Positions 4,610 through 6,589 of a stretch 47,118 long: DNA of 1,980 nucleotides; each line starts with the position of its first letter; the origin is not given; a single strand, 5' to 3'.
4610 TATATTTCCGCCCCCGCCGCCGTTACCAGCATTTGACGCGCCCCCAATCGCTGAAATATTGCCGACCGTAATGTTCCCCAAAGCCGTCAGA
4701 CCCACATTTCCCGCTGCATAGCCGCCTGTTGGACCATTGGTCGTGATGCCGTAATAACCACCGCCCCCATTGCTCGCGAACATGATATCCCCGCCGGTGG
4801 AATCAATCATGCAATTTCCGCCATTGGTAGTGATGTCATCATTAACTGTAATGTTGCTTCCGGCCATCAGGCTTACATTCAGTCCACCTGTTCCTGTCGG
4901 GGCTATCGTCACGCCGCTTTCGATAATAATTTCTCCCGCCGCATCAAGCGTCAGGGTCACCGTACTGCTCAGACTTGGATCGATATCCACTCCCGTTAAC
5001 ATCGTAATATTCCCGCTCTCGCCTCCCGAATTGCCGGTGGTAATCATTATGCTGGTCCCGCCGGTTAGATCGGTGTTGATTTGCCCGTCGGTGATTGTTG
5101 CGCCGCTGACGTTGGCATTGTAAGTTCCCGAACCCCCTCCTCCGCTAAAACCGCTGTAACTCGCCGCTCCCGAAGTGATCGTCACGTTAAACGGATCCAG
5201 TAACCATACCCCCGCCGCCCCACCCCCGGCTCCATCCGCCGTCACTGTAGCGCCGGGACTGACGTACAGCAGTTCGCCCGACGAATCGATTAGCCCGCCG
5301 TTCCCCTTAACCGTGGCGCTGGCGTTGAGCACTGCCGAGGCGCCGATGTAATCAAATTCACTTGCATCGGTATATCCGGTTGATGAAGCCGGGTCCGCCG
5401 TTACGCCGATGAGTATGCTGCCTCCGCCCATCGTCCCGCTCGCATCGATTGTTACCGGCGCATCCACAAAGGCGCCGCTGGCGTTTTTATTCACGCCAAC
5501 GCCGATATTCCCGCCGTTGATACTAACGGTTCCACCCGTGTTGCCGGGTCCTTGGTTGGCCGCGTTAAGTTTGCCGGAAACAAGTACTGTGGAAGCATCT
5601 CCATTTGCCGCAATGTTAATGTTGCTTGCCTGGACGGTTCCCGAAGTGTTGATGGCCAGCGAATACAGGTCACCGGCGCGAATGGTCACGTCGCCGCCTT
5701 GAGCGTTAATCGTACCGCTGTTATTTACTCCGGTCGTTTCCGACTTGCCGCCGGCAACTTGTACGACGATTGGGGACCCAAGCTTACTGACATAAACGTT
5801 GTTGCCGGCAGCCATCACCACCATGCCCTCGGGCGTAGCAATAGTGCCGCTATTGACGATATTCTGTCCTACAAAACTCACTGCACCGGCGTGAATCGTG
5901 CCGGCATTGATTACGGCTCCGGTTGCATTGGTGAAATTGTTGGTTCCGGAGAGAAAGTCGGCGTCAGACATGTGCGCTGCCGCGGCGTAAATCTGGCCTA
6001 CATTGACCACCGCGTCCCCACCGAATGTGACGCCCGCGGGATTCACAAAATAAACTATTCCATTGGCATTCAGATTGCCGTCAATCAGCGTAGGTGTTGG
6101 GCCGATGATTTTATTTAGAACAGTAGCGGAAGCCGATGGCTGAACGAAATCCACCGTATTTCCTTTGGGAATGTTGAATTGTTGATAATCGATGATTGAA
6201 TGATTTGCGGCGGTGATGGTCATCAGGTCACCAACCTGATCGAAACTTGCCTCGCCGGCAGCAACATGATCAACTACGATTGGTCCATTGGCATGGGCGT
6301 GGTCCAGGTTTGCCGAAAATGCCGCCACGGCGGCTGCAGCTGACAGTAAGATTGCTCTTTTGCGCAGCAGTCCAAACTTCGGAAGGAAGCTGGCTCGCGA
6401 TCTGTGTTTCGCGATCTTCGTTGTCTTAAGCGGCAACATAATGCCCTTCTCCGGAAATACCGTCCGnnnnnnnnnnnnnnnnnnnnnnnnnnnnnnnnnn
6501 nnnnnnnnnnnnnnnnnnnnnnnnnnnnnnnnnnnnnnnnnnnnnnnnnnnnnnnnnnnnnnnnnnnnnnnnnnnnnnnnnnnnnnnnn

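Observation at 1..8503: Two-partner secretion operon encoding a giant repeat-rich exoprotein whose C-terminal domain lies outside the window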

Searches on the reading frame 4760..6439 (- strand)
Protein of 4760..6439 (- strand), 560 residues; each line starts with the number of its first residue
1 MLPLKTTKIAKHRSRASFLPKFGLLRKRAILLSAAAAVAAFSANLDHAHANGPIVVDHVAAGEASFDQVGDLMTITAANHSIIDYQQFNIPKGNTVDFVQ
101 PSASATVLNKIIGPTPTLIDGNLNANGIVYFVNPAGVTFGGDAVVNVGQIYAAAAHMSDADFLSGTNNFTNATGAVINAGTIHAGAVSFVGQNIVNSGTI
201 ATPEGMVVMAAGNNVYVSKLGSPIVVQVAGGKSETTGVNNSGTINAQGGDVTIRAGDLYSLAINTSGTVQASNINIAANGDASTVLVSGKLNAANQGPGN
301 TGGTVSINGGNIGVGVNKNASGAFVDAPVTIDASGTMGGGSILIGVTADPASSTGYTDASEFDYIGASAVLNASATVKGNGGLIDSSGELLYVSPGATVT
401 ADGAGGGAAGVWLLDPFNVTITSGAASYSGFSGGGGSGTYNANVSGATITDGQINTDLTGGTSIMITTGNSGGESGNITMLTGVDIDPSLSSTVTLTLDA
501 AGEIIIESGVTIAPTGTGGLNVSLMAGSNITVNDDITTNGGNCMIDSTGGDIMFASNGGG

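Call 7: search_protein_families(library=pfam, proteins=[window:4967-6439:-], max_evalue=1)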
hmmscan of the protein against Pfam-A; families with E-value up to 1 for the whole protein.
seq(491 aa): 1 family
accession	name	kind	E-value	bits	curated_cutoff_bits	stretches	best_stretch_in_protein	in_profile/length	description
PF05860.19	TPS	-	1.7e-22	81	33.5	1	77-279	33-233/252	TPS secretion domain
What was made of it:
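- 5603..6211 (-): TPS secretion domain of TpsA (aa 77-279). Pfam PF05860 E=1.7e-22 (call 7).
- On Two-partner secretion (type Vb): PF05860 E=1.7e-22, 81 bits, aa 77-279 (call 7).
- Checked: TPS domain: Pfam PF05860 matches at E=1.7e-22 (aa 77-279) when the first 491 aa are scanned alone (call 7).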

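Call 42: find_homologous_proteins(query=window:4760-6439:-)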
Query window:4760-6439:- (560 aa): 154 proteins with E <= 0.001 among 8000 candidates; the best 120 are listed.
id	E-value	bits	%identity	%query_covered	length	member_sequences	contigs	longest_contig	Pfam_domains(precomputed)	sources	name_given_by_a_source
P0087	2.7e-122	427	55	76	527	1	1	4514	PF05860.20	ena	-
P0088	2.4e-120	421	60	66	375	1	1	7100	PF05860.20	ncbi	ncbi:MAG: filamentous hemagglutinin N-terminal domain-containing protein, partial [Phycisphaerae bac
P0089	3.4e-109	384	55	69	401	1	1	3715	PF05860.20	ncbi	ncbi:MAG: filamentous hemagglutinin N-terminal domain-containing protein, partial [Phycisphaerae bac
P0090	1.0e-103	366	51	67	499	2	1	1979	PF05860.20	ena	-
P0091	7.0e-66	241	47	59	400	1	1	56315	PF05860.20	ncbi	-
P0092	4.4e-60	222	41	75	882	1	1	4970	PF05860.20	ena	-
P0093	4.9e-60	222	44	59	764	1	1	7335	PF05860.20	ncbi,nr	ncbi:MAG TPA: filamentous hemagglutinin N-terminal domain-containing protein, partial [Phycisphaerae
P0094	1.8e-58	217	42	58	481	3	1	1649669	PF05860.20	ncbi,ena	-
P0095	4.6e-58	215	39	75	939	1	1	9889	PF05860.20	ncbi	ncbi:MAG: filamentous hemagglutinin N-terminal domain-containing protein, partial [Tepidisphaeraceae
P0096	3.8e-55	206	35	79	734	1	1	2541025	PF05860.20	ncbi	ncbi:filamentous hemagglutinin N-terminal domain-containing protein, partial [Termitidicoccus mucosu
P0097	1.3e-53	201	36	88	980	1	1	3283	PF05860.20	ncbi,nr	ncbi:MAG: filamentous hemagglutinin N-terminal domain-containing protein, partial [Planctomycetota b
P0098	5.7e-53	199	36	77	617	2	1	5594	PF05860.20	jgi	-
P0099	4.2e-52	196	41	66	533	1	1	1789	PF05860.20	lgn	-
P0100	2.5e-47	180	36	73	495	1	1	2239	PF05860.20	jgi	jgi:filamentous hemagglutinin family protein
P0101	6.3e-44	169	40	51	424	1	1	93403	PF05860.20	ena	-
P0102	8.1e-44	168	33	90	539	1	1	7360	PF05860.20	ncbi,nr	ncbi:MAG: filamentous hemagglutinin N-terminal domain-containing protein, partial [Pseudomonadota ba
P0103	9.5e-44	168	35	73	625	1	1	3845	PF05860.20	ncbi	ncbi:MAG: two-partner secretion domain-containing protein, partial [Verrucomicrobiia bacterium]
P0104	5.4e-43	166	36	77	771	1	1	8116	PF05860.20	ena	-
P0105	1.4e-42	164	43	38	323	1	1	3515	PF05860.20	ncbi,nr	ncbi:MAG: filamentous hemagglutinin N-terminal domain-containing protein, partial [Phycisphaeraceae 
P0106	6.8e-41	159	34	98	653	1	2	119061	PF13018.12,PF05860.20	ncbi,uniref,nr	ncbi:beta strand repeat-containing protein [Paraburkholderia phenoliruptrix]|uniref:beta strand repe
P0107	2.4e-40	157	34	66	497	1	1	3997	PF05860.20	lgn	-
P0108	1.9e-39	154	34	87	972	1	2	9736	PF13018.12,PF05860.20,PF18676.7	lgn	-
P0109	3.1e-39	153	36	87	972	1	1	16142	PF13018.12,PF05860.20,PF18676.7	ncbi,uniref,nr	ncbi:filamentous hemagglutinin N-terminal domain-containing protein [Pseudomonas sp.]|uniref:two-par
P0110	2.5e-38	150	33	87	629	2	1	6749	PF05860.20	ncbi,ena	-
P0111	3.0e-38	150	32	79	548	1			PF05860.20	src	-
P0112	3.5e-37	147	33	89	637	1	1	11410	PF13018.12,PF05860.20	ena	-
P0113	3.0e-36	143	33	50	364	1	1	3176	PF05860.20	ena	-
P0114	8.6e-36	142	33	93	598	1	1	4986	PF05860.20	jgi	jgi:filamentous hemagglutinin family protein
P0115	1.1e-34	138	33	88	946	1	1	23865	PF12951.14,PF05860.20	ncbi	-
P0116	3.9e-34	136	33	84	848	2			PF18886.7,PF05860.20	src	-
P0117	2.7e-33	134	31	95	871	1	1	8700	PF05860.20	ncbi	ncbi:MAG: filamentous hemagglutinin N-terminal domain-containing protein, partial [Holosporaceae bac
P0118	3.1e-33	134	33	71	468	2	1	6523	PF13018.12,PF05860.20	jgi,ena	-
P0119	5.0e-33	133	33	95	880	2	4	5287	PF05860.20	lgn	-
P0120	1.6e-32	131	38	42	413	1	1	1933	PF05860.20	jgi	-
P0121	2.6e-32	130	35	57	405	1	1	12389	PF05860.20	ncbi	ncbi:MAG TPA: filamentous hemagglutinin N-terminal domain-containing protein, partial [Desulfuromona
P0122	3.9e-32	130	33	84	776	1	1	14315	PF05860.20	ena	-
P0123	1.3e-31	128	30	87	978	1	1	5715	PF05860.20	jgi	jgi:filamentous hemagglutinin family protein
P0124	3.3e-31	127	33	70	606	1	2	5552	PF05860.20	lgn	-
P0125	3.4e-31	127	31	82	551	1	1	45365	PF05860.20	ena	-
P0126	4.8e-31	126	36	55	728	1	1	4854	PF05860.20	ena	-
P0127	5.9e-31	126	36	46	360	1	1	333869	PF05860.20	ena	-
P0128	1.7e-30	124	36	50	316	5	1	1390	PF05860.20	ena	-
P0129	2.6e-30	124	33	95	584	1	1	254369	PF05860.20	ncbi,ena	-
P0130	2.9e-30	124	32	88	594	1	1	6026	PF18886.7,PF05860.20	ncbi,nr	ncbi:MAG: filamentous hemagglutinin N-terminal domain-containing protein, partial [Gammaproteobacter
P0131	4.5e-30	123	33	65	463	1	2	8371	PF05860.20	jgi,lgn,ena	jgi:filamentous hemagglutinin family protein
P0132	6.2e-30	123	36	45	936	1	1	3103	PF18886.7,PF13018.12,PF05860.20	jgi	-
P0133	2.1e-29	121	35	45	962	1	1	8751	PF18886.7,PF05860.20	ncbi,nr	ncbi:MAG TPA: filamentous hemagglutinin N-terminal domain-containing protein, partial [Burkholderial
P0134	2.2e-29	121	34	72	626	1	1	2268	PF05860.20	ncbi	ncbi:MAG: filamentous hemagglutinin N-terminal domain-containing protein, partial [Haliea sp.]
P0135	4.0e-29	120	31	69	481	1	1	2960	PF13018.12,PF05860.20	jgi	-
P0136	5.9e-29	119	31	76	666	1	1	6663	PF13018.12,PF05860.20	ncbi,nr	ncbi:MAG: filamentous hemagglutinin N-terminal domain-containing protein, partial [Rhodanobacter sp.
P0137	9.8e-29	119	31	84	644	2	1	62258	PF05860.20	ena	-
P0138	1.5e-28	118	34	52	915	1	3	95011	PF05860.20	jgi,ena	-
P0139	1.5e-28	118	32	85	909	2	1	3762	PF05860.20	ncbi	ncbi:MAG: hypothetical protein B7X33_00250, partial [Lysobacterales bacterium 13-68-4]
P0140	2.2e-28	118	30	93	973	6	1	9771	PF05860.20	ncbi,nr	ncbi:MAG TPA: filamentous hemagglutinin N-terminal domain-containing protein, partial [Burkholderial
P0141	3.1e-28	117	32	88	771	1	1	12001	PF05860.20,PF07581.18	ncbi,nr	ncbi:MAG: filamentous hemagglutinin N-terminal domain-containing protein, partial [Rhizobiaceae bact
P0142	1.5e-27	115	30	87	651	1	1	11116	PF05860.20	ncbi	-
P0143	2.8e-27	114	28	99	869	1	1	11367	PF05860.20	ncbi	ncbi:MAG: two-partner secretion domain-containing protein, partial [Methylobacter sp.]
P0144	5.9e-27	113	32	82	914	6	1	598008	PF05860.20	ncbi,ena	-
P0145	8.4e-27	112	36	59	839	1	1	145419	PF13018.12,PF05860.20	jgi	jgi:filamentous hemagglutinin family protein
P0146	1.2e-26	112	33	83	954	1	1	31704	PF05860.20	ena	-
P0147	1.4e-26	112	-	-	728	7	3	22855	PF05860.20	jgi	jgi:filamentous hemagglutinin family protein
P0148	1.4e-26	112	31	91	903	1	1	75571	PF12951.14,PF05860.20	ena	-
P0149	1.5e-26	111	32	94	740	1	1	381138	PF05860.20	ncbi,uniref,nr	ncbi:hypothetical protein CU669_05455 [Paramagnetospirillum kuznetsovii]|uniref:Filamentous haemaggl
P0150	1.9e-26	111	32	81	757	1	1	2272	PF05860.20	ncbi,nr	ncbi:MAG: filamentous hemagglutinin N-terminal domain-containing protein, partial [Planctomycetes ba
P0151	2.1e-26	111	35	56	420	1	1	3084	PF05860.20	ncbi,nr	ncbi:MAG TPA: filamentous hemagglutinin N-terminal domain-containing protein, partial [Caldimonas sp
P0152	2.5e-26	111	30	68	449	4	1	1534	PF05860.20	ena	-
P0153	3.0e-26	110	36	39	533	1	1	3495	PF13018.12,PF05860.20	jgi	jgi:filamentous hemagglutinin family protein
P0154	5.4e-26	110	32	71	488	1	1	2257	PF05860.20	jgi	jgi:filamentous hemagglutinin family protein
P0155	6.4e-26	109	35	62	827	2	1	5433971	PF05860.20,PF07581.18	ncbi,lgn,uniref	ncbi:Heme/hemopexin-binding protein precursor [Sporomusa ovata DSM 2662]|uniref:two-partner secretio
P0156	6.8e-26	109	32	76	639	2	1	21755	PF05860.20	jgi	jgi:filamentous hemagglutinin family protein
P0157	8.3e-26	109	31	85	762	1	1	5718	PF05860.20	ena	-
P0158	1.5e-25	108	35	42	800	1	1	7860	PF13018.12,PF05860.20,PF07581.18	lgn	-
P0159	1.6e-25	108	31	55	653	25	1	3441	PF05860.20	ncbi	ncbi:MAG: filamentous hemagglutinin N-terminal domain-containing protein, partial [Nitrospira sp.]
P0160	4.0e-25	107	30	76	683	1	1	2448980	PF05860.20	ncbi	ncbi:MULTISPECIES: filamentous hemagglutinin N-terminal domain-containing protein, partial [Ramlibac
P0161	4.7e-25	107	33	88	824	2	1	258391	PF13018.12,PF05860.20,PF18657.7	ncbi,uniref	ncbi:YDG domain-containing protein, partial [Janthinobacterium sp. SUN100]|uniref:two-partner secret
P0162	3.5e-24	104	33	60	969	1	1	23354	PF05860.20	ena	-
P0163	3.9e-24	103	30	95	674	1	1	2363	PF05860.20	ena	-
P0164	2.4e-23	101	32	85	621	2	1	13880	PF05860.20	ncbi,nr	ncbi:MAG: filamentous hemagglutinin N-terminal domain-containing protein [Alphaproteobacteria bacter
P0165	2.5e-23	101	30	75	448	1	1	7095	PF05860.20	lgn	-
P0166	2.6e-23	101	34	61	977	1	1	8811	PF05860.20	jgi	jgi:filamentous hemagglutinin family protein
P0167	5.4e-23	100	39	38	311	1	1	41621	PF05860.20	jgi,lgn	-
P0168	7.0e-23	99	29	74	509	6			PF05860.20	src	-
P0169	7.7e-23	99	30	86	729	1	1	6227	PF18886.7,PF05860.20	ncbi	ncbi:MAG: filamentous hemagglutinin N-terminal domain-containing protein, partial [Betaproteobacteri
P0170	8.9e-23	99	28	95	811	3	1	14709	PF05860.20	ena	-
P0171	9.2e-23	99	30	97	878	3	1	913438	PF05860.20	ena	-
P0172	1.2e-22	99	36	51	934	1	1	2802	PF05860.20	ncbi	ncbi:MAG: two-partner secretion domain-containing protein, partial [Planctomycetota bacterium]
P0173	1.6e-22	98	30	86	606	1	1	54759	PF05860.20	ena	-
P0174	2.3e-22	98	29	93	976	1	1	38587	PF05860.20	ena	-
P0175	2.4e-22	98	31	73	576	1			PF05860.20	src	-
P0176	2.5e-22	98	31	69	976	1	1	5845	PF05860.20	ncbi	ncbi:MAG: filamentous hemagglutinin N-terminal domain-containing protein, partial [Rhodanobacter sp.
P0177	5.6e-22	96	29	86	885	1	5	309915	PF05860.20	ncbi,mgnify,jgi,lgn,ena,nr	ncbi:hypothetical protein A9Q79_09755 [Methylophaga sp. 42_25_T18]|mgnify:CR=1 FL=1|nr:hypothetical 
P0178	6.4e-22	96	29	88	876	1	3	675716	PF05860.20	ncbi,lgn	-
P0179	6.4e-22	96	28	83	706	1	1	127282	PF05860.20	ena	-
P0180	7.4e-22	96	29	66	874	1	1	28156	PF05860.20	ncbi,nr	ncbi:MAG: filamentous hemagglutinin N-terminal domain-containing protein, partial [Rhabdochlamydiace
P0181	1.0e-21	95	34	49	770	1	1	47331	PF05860.20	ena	-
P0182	1.2e-21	95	28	81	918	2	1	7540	PF05860.20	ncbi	ncbi:MAG: filamentous hemagglutinin N-terminal domain-containing protein [Parachlamydiales bacterium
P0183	2.3e-21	94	34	58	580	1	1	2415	PF05860.20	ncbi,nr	ncbi:MAG: filamentous hemagglutinin N-terminal domain-containing protein [Magnetococcales bacterium]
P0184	2.8e-21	94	32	54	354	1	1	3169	PF05860.20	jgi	jgi:filamentous hemagglutinin family protein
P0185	3.1e-21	94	34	46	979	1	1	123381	PF13018.12,PF05860.20,PF07581.18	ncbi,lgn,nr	ncbi:MAG: filamentous hemagglutinin N-terminal domain-containing protein [Moraxellaceae bacterium]|n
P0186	4.5e-21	93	30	74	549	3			PF05860.20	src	-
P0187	6.2e-21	93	34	57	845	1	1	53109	PF05257.23,PF05860.20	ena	-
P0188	6.2e-21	93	34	46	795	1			PF05860.20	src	-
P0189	7.4e-21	93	30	66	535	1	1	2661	PF05860.20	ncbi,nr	ncbi:MAG TPA: filamentous hemagglutinin N-terminal domain-containing protein, partial [Gammaproteoba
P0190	1.1e-20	92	30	74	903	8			PF05860.20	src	-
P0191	1.2e-20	92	35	38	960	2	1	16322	PF05860.20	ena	-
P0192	1.3e-20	92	31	84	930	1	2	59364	PF18886.7,PF05860.20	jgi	-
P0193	1.4e-20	92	32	65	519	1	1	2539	PF05860.20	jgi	jgi:filamentous hemagglutinin family protein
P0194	2.5e-20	91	31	63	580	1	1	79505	PF05860.20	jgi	jgi:filamentous hemagglutinin family protein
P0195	2.7e-20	91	32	73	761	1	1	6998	PF18886.7,PF05860.20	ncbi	ncbi:MAG: filamentous hemagglutinin N-terminal domain-containing protein, partial [Nitrospirota bact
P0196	5.2e-20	90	30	74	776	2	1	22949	PF05860.20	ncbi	-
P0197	5.9e-20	90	29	92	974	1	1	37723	PF05860.20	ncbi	ncbi:MAG: filamentous hemagglutinin N-terminal domain-containing protein, partial [Betaproteobacteri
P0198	6.2e-20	90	30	80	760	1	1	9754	PF05342.20,PF05860.20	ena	-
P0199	7.0e-20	89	39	45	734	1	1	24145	PF13229.13,PF05860.20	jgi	-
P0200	1.9e-19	88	29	81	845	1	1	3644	PF05860.20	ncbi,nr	ncbi:MAG: filamentous hemagglutinin N-terminal domain-containing protein, partial [Gammaproteobacter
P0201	4.8e-19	87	31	84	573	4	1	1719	PF05860.20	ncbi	ncbi:MAG: filamentous hemagglutinin N-terminal domain-containing protein, partial [Acetobacteraceae 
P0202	5.0e-19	87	38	45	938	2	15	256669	PF05860.20,PF07581.18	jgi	jgi:filamentous hemagglutinin family protein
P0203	8.6e-19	86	32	80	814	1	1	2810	PF05860.20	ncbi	ncbi:MAG: filamentous hemagglutinin N-terminal domain-containing protein, partial [Gemmataceae bacte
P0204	9.5e-19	86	32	63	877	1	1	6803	PF05860.20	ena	-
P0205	1.1e-18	86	28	89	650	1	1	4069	PF05860.20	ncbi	ncbi:two-partner secretion domain-containing protein, partial [Kaarinaea lacus]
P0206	1.3e-18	85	34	54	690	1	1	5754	PF05860.20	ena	-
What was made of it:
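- Tried and rejected: That tool seems not to return proteins longer than about 1000 aa (call 42).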

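Call 45: search_solved_structures(query=window:4760-6439:-, max_evalue=0.001)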
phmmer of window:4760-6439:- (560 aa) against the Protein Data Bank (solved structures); distinct sequences matched with E-value up to 0.001: 5.
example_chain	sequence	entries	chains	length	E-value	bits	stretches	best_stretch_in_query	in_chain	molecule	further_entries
8vba_A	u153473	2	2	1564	4.5e-29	104.9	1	50-548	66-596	EtpA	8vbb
8cpk_A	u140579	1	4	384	3.5e-26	95.3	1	58-385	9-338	EtpA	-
2odl_A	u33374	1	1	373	4e-17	65.4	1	61-382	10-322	Adhesin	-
4i84_A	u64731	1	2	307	6.1e-17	64.8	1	56-275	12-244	Heme/hemopexin-binding protein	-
4rm6_A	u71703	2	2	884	1.8e-14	56.7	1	59-275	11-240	Heme/hemopexin-binding protein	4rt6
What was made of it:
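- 1..6439 (-): tpsA, 5' part only (2146 codons). Encodes a giant TPS-secreted exoprotein and runs off the contig end. Solved relatives: EtpA 4.5e-29, HMW1 4e-17, HxuA 6e-17 (call 45).
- Closest known: EtpA/EtpB. Same: They are the best solved sequence relatives: EtpA 4.5e-29 over aa 50-548, HMW1 4e-17 (call 45).
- The nearest solved TpsA relatives are adhesins and a haemopexin binder, not HpmA or ShlA (call 45).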
